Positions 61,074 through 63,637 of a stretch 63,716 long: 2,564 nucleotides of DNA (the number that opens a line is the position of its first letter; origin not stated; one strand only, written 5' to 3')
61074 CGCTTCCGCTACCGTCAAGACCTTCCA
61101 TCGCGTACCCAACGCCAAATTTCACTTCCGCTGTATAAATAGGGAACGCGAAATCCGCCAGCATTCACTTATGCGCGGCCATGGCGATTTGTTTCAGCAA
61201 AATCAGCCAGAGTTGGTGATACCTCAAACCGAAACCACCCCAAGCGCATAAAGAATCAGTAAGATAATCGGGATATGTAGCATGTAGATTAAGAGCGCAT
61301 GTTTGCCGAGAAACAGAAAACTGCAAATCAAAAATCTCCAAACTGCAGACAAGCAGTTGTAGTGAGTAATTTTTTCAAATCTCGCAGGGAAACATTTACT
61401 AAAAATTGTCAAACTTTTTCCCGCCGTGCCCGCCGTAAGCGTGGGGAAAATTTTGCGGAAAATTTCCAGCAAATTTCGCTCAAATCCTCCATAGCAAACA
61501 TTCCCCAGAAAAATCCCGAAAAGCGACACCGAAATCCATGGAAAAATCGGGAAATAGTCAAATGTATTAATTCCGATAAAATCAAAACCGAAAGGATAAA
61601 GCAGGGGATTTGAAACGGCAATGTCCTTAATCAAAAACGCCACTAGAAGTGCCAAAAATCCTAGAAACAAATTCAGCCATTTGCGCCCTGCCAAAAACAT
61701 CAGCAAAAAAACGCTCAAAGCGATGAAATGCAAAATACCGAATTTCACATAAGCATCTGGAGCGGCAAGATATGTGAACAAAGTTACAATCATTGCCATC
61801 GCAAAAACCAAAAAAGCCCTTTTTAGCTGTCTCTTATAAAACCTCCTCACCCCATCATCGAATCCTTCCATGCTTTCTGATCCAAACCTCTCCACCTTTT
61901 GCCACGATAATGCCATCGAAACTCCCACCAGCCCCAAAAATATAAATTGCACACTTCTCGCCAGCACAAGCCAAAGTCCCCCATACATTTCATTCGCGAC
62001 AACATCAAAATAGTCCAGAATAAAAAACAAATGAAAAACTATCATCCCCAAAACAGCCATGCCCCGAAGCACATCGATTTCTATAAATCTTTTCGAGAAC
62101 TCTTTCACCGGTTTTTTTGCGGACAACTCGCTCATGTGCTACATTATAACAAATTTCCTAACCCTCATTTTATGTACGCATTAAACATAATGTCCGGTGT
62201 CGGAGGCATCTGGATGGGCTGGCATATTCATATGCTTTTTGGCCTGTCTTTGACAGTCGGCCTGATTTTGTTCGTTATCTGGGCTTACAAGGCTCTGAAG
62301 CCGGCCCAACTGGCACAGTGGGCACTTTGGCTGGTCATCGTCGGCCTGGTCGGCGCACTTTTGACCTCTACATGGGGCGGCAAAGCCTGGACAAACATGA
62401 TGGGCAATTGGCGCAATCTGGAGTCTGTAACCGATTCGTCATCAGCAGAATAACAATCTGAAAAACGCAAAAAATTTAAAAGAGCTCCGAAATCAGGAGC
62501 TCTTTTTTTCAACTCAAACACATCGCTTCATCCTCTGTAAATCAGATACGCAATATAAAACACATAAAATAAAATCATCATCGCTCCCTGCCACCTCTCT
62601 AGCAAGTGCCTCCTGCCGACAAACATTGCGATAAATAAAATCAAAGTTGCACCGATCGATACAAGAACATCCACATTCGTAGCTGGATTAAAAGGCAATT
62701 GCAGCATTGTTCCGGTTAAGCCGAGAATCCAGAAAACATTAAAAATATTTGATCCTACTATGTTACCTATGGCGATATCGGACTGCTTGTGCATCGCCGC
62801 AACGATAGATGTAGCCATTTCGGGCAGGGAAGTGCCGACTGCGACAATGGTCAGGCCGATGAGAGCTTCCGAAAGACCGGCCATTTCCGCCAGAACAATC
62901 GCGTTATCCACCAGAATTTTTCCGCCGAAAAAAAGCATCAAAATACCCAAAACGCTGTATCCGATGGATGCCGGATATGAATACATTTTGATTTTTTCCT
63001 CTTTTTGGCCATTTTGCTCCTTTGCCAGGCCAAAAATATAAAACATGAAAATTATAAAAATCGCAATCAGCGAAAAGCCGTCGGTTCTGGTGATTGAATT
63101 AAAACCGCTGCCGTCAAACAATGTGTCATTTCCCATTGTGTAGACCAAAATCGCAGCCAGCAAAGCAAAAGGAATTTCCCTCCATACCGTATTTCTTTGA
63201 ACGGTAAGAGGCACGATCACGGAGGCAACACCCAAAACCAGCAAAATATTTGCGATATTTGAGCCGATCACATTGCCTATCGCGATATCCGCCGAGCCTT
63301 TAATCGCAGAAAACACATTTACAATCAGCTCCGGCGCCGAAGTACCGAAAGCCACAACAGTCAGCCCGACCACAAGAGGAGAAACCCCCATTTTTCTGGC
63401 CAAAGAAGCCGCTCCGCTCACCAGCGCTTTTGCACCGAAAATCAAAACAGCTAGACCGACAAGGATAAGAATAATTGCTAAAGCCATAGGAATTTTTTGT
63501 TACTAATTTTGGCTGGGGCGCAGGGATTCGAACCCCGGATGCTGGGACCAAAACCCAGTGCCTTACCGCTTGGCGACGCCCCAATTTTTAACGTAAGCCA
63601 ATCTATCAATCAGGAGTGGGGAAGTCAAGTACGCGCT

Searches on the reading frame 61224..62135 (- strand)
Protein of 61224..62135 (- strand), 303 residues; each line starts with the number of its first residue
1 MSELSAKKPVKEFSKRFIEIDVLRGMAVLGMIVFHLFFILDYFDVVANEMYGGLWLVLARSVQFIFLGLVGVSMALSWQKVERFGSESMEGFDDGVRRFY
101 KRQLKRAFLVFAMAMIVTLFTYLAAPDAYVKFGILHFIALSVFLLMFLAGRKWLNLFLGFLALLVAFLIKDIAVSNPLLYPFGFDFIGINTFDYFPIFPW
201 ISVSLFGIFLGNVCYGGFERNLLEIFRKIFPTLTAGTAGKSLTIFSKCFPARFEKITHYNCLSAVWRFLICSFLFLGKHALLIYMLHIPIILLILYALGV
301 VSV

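Call 10: search_protein_families(library=pfam, proteins=[window:61224-62135:-], max_evalue=0.001)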
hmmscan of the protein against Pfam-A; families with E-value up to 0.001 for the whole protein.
window:61224-62135:- (303 aa): 2 families
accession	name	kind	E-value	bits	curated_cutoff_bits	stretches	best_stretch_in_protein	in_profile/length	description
PF07786.18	HGSNAT_cat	-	1.9e-50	171.9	22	1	16-244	1-216/222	Heparan-alpha-glucosaminide N-acetyltransferase, catalytic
PF01757.29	Acyl_transf_3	-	0.00019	21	31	0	18-299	2-298/326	Acyltransferase domain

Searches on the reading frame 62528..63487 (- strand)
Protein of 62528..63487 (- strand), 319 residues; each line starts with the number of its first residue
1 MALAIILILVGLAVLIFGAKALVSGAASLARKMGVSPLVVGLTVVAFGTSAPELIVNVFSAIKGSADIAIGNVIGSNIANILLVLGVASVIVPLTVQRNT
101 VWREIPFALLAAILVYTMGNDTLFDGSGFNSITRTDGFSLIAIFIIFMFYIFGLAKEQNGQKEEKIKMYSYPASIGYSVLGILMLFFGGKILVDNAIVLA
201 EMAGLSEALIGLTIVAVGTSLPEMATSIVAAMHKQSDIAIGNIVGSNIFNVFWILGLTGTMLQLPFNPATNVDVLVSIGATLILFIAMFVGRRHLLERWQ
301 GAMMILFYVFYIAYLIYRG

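Call 10: search_protein_families(library=pfam, proteins=[window:62528-63487:-], max_evalue=0.001)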
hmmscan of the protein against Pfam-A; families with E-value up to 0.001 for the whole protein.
window:62528-63487:- (319 aa): 1 family
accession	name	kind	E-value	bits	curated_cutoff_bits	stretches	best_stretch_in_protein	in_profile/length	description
PF01699.29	Na_Ca_ex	-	5.6e-63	211.8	24.9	2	4-152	2-150/151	Sodium/calcium exchanger protein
